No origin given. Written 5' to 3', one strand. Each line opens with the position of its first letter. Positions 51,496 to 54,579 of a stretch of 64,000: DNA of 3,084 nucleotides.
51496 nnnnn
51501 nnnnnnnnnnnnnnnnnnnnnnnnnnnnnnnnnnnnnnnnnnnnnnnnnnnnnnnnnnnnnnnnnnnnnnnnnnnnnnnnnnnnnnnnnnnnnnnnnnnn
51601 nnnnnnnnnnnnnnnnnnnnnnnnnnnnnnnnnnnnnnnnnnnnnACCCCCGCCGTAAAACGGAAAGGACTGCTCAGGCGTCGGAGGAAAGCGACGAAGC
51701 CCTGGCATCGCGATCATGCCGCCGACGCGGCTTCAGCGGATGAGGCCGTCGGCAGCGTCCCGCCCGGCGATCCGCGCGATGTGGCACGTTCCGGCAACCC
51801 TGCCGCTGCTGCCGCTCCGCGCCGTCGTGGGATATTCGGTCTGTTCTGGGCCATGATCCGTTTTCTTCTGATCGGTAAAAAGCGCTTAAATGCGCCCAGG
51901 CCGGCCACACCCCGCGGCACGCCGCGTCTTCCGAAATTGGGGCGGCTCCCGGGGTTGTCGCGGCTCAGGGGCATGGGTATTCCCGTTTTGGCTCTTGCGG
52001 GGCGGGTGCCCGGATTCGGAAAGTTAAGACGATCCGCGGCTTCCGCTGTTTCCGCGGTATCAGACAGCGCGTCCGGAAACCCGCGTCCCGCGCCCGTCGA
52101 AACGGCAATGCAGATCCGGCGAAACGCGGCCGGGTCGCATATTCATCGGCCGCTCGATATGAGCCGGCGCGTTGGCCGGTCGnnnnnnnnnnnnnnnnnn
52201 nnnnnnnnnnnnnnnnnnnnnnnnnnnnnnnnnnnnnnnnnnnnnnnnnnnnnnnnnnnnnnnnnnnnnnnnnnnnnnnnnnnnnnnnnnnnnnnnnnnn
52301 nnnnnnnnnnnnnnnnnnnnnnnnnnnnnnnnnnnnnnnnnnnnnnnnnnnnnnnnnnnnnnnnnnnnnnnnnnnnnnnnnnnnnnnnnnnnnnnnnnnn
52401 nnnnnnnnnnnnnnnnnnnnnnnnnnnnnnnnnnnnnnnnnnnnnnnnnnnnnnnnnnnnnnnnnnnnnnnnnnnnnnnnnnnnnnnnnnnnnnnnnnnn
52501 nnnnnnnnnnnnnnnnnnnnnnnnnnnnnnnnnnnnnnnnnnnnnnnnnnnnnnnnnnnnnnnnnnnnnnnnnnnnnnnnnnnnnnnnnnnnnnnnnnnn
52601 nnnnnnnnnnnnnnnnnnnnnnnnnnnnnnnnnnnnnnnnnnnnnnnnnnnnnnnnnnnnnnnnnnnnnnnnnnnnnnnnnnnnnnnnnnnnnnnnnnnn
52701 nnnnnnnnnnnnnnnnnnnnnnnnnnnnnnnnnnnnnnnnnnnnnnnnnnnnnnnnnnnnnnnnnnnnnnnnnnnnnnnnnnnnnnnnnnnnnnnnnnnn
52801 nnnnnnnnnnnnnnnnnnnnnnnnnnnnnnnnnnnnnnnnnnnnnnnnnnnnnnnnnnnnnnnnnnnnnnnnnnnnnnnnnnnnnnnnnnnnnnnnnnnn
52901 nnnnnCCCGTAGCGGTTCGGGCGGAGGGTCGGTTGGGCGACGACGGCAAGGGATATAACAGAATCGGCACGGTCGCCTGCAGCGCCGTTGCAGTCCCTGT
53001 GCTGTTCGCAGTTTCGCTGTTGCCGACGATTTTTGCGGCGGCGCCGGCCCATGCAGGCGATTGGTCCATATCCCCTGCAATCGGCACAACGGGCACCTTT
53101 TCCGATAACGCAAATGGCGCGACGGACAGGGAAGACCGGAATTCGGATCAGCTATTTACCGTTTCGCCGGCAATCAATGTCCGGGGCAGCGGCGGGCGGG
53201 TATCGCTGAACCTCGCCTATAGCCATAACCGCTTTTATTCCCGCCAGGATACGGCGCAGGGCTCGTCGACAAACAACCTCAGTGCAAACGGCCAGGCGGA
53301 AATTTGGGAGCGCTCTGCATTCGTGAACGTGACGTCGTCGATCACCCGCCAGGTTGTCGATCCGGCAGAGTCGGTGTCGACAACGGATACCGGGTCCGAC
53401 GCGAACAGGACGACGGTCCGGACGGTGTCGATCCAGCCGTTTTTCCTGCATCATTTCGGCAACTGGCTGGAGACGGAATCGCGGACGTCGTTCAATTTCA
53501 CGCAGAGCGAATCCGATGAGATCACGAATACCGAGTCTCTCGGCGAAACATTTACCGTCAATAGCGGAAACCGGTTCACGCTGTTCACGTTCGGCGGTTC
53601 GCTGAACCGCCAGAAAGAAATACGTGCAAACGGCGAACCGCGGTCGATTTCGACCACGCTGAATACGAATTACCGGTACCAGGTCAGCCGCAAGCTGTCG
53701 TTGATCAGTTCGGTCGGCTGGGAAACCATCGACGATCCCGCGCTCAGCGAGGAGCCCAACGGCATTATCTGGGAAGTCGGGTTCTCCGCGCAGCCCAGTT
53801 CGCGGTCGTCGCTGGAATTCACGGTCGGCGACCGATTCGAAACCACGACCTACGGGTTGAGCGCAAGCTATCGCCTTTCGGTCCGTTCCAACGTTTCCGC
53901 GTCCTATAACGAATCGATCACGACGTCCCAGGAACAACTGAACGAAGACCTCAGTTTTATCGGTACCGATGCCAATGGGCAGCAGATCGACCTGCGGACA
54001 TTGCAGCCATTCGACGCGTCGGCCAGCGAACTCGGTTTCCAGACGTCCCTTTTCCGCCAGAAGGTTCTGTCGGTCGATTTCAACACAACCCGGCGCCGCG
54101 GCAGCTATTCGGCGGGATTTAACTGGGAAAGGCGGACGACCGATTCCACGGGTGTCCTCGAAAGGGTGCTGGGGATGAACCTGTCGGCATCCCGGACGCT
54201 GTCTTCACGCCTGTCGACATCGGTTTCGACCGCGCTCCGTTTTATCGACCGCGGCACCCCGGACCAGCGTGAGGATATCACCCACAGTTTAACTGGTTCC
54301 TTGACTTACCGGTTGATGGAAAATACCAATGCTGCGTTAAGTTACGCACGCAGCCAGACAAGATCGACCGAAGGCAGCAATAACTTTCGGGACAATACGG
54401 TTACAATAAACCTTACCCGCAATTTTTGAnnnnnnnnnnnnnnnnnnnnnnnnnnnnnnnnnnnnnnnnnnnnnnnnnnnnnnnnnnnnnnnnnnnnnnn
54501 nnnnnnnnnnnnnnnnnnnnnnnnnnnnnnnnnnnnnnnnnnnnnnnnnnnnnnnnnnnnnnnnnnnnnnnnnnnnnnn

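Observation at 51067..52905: EpsG-type BY-kinase carrying a ~330-residue proline-rich low-complexity insertion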

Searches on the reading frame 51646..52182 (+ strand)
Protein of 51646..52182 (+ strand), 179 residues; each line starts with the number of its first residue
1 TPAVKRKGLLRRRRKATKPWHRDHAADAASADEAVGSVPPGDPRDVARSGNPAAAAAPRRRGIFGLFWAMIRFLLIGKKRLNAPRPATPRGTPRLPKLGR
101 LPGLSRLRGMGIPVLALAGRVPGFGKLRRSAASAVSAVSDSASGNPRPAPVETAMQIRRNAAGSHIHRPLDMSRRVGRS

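Call 37: search_protein_representatives(alignment_id=A2)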
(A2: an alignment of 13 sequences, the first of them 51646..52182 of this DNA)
Query: 13 sequences, 177 profile positions. Proteins with E-value up to 0.001 (for the whole library): 3; up to 1e-10: 3; up to 1e-30: 2. The best 3 are listed.
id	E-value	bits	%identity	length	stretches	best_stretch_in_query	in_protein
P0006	1.3e-63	230.9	-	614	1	2-177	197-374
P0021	5.9e-32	127.8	-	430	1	14-177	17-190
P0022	1.4e-29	120.1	-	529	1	19-177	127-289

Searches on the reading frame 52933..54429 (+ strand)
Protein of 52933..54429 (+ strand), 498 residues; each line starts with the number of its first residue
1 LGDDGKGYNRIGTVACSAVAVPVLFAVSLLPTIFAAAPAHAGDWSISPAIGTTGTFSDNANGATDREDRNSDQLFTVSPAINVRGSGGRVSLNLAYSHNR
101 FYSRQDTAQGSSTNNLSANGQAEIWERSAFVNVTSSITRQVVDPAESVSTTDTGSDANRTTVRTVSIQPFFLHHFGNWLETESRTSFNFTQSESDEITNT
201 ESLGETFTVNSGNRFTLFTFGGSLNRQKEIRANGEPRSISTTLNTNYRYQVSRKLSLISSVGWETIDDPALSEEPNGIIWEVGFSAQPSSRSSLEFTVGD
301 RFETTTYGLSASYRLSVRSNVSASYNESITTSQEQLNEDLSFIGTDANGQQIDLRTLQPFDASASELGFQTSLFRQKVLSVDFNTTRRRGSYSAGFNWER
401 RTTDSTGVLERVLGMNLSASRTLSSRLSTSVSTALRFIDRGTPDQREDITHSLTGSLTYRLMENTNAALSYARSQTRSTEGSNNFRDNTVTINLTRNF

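Call 3: search_protein_families(library=pfam, proteins=[window:52933-54429:+], max_evalue=0.01)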
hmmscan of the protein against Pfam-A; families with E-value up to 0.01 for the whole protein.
window:52933-54429:+ (498 aa): 2 families
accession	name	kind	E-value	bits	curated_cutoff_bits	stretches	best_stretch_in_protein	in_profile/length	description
PF10082.15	BBP2_2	-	0.00042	19.7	23.7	0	403-495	286-375/378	Putative beta-barrel porin 2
PF13505.12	OMP_b-brl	-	0.0047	17.6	28.7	0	204-338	43-158/175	Outer membrane protein beta-barrel domain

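Call 4: search_protein_families(library=ncbifam, proteins=[window:52933-54429:+], max_evalue=0.01)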
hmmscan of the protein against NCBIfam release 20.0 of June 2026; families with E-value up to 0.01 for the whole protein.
window:52933-54429:+ (498 aa): 2 families
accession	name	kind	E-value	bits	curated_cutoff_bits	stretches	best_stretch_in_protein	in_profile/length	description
TIGR03016.1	pepcterm_hypo_1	hypoth_equivalog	3.4e-50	171.4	90.85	1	41-498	1-477/477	TIGR03016 family PEP-CTERM system-associated outer membrane protein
TIGR03014.2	EpsL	equivalog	0.0028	16.7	275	1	442-498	329-385/385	XrtB/PEP-CTERM-associated polysaccharide biosynthesis outer membrane protein EpsL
